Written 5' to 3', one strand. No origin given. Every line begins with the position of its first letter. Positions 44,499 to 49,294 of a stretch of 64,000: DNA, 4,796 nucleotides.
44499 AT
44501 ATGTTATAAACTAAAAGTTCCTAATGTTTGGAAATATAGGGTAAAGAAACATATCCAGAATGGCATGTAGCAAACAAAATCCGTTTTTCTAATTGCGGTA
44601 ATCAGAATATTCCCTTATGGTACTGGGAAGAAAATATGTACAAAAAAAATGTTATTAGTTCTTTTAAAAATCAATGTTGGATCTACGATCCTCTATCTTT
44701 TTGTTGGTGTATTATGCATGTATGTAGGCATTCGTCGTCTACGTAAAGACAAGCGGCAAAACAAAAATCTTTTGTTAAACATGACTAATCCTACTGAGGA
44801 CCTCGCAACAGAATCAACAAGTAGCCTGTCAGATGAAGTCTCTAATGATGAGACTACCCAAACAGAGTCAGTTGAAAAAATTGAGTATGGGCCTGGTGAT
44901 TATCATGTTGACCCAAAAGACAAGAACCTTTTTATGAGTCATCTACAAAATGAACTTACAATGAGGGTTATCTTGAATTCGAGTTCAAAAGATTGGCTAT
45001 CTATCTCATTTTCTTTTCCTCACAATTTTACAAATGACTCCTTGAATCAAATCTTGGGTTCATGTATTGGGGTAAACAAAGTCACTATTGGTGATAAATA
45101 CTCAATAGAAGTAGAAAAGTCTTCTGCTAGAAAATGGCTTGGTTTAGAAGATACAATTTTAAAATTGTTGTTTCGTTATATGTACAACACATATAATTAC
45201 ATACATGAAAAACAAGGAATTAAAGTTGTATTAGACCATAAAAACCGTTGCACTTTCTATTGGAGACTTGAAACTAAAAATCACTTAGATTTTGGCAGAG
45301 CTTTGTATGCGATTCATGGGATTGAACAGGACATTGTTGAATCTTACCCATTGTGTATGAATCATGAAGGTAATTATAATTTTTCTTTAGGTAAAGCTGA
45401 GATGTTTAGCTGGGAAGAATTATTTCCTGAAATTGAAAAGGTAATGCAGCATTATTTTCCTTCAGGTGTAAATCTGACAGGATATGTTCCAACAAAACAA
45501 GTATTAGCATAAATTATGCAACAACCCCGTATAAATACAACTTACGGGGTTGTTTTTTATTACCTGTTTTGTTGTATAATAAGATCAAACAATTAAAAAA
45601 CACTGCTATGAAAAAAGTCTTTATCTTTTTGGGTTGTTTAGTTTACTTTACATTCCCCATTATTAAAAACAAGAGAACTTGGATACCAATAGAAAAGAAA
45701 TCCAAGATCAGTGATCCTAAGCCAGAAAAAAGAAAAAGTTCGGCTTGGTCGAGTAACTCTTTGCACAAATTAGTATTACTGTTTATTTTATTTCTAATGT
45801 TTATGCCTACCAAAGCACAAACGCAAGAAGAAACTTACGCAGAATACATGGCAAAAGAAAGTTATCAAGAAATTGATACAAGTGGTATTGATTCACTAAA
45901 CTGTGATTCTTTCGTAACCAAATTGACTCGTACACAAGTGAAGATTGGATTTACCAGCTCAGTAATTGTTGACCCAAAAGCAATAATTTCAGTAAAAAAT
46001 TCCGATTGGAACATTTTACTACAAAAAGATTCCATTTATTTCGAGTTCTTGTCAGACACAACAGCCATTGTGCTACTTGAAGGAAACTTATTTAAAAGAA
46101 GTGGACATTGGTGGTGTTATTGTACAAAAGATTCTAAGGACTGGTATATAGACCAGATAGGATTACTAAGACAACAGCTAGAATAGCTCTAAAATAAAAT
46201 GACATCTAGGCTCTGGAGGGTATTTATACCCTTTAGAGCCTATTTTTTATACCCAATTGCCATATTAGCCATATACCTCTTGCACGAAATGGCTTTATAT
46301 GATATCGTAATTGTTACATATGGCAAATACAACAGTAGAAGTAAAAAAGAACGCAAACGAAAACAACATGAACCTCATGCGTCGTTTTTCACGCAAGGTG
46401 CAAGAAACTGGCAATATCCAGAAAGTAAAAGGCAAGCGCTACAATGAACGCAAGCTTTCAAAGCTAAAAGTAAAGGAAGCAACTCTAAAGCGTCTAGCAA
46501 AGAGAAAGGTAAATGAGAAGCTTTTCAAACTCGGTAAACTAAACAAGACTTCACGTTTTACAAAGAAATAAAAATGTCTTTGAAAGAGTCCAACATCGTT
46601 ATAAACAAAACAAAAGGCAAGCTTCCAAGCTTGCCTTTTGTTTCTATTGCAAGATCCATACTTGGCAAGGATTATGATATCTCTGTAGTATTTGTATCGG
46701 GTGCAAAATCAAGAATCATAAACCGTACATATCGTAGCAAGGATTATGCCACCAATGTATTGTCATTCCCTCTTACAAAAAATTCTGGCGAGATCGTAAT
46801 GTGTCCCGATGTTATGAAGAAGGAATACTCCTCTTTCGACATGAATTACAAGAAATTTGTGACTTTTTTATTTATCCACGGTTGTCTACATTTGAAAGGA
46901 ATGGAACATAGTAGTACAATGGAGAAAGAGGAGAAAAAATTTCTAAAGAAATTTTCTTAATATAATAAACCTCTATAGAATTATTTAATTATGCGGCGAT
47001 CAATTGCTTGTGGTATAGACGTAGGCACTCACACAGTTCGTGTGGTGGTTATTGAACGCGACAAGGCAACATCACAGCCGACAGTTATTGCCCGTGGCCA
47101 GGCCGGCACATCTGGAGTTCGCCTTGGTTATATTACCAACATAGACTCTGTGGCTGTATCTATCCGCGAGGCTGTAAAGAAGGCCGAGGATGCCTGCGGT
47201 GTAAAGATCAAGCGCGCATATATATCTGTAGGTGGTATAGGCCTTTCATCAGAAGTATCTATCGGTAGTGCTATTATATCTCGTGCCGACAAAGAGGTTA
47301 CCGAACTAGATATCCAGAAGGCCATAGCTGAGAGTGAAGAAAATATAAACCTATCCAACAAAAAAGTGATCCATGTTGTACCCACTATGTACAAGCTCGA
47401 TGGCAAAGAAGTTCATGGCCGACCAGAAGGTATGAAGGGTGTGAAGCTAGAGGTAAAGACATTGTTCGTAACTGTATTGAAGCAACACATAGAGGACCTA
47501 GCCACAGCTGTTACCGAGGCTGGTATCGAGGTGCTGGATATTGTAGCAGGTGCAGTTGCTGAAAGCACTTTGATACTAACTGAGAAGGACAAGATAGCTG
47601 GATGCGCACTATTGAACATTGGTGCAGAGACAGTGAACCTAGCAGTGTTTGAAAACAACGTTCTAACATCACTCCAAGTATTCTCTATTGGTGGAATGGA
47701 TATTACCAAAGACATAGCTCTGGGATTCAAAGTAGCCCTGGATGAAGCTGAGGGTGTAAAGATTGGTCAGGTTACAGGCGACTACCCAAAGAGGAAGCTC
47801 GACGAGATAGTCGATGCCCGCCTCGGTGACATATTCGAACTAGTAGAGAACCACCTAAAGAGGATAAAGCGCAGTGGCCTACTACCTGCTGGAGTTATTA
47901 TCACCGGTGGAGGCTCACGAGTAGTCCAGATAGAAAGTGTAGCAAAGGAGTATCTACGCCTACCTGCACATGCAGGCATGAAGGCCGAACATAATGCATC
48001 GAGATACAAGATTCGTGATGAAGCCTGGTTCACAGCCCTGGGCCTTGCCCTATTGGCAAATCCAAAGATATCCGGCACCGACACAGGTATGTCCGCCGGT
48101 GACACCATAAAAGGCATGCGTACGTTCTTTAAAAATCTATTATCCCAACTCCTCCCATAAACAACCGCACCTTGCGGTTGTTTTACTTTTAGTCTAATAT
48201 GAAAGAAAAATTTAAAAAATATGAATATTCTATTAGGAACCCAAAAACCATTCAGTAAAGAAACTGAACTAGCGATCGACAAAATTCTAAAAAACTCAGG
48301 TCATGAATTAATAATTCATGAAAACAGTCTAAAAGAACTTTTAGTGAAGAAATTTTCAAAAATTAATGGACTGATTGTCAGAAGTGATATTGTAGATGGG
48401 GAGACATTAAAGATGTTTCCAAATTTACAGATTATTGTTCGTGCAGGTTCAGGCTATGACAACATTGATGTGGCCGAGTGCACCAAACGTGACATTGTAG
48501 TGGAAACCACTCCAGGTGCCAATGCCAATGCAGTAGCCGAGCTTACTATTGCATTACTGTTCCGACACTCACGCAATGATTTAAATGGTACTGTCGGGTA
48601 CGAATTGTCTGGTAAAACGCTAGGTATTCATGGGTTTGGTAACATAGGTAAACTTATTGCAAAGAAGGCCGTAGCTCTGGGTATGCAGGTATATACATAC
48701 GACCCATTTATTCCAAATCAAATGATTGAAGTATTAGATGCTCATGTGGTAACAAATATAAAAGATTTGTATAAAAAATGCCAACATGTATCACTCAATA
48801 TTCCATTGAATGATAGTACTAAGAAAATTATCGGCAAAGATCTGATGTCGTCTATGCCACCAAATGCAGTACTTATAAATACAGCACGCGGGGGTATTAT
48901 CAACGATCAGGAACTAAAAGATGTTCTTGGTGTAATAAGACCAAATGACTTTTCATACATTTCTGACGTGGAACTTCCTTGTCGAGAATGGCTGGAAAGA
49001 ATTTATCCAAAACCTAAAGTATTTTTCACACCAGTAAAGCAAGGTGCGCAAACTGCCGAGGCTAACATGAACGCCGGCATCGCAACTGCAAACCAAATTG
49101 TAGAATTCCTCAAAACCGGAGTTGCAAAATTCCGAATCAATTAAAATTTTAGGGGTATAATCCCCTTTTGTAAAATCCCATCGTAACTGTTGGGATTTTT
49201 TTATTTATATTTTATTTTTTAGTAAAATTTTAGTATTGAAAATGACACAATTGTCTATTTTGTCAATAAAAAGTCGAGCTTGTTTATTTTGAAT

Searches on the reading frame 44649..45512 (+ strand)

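Call 45: search_protein_families(library=pfam, proteins=[window:44649-45512:+], max_evalue=0.00001)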
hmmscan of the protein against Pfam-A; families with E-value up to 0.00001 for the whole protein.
window:44649-45512:+ (287 aa): 1 family
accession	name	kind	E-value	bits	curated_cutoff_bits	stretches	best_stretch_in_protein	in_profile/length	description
PF08712.16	Nfu_N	-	5.1e-06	26.9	27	0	101-178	8-85/88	Scaffold protein Nfu/NifU N terminal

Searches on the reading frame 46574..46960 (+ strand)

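Call 45: search_protein_families(library=pfam, proteins=[window:46574-46960:+], max_evalue=0.00001)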
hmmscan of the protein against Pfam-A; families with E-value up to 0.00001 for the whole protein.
window:46574-46960:+ (128 aa): 1 family
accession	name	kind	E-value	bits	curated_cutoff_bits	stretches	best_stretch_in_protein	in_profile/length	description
PF02130.23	YbeY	-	3.7e-23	82.3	25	1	30-121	24-123/129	Endoribonuclease YbeY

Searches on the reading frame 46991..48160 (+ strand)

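Call 45: search_protein_families(library=pfam, proteins=[window:46991-48160:+], max_evalue=0.00001)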
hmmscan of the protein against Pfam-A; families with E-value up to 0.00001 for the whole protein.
window:46991-48160:+ (389 aa): 3 families
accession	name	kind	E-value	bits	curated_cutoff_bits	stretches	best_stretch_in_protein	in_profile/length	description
PF14450.12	FtsA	-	4.4e-19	69.5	31.8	1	206-351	1-127/127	Cell division protein FtsA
PF02491.25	SHS2_FTSA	-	3.4e-13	50.2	25.4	1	86-161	5-79/79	SHS2 domain inserted in FTSA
PF11104.14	PilM_2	-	9.2e-11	41.7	27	1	8-354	1-337/340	Type IV pilus assembly protein PilM;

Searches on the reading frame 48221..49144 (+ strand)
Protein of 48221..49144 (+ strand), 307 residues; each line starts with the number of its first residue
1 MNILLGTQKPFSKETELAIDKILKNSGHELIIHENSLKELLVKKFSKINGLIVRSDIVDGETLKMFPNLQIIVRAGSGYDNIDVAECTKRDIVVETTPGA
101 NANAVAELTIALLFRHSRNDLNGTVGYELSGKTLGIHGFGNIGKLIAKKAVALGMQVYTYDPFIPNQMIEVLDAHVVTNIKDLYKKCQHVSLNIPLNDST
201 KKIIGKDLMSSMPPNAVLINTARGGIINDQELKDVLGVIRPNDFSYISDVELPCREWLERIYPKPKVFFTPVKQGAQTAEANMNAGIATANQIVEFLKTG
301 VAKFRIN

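Call 45: search_protein_families(library=pfam, proteins=[window:48221-49144:+], max_evalue=0.00001)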
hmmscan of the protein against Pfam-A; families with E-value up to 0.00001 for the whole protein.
window:48221-49144:+ (307 aa): 2 families
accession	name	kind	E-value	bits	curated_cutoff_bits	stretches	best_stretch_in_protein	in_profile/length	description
PF02826.25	2-Hacid_dh_C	-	5.4e-32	111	25.1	1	122-236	27-141/178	D-isomer specific 2-hydroxyacid dehydrogenase, NAD binding domain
PF00389.36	2-Hacid_dh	-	1.2e-27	96.6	24.6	1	21-307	13-134/134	D-isomer specific 2-hydroxyacid dehydrogenase, catalytic domain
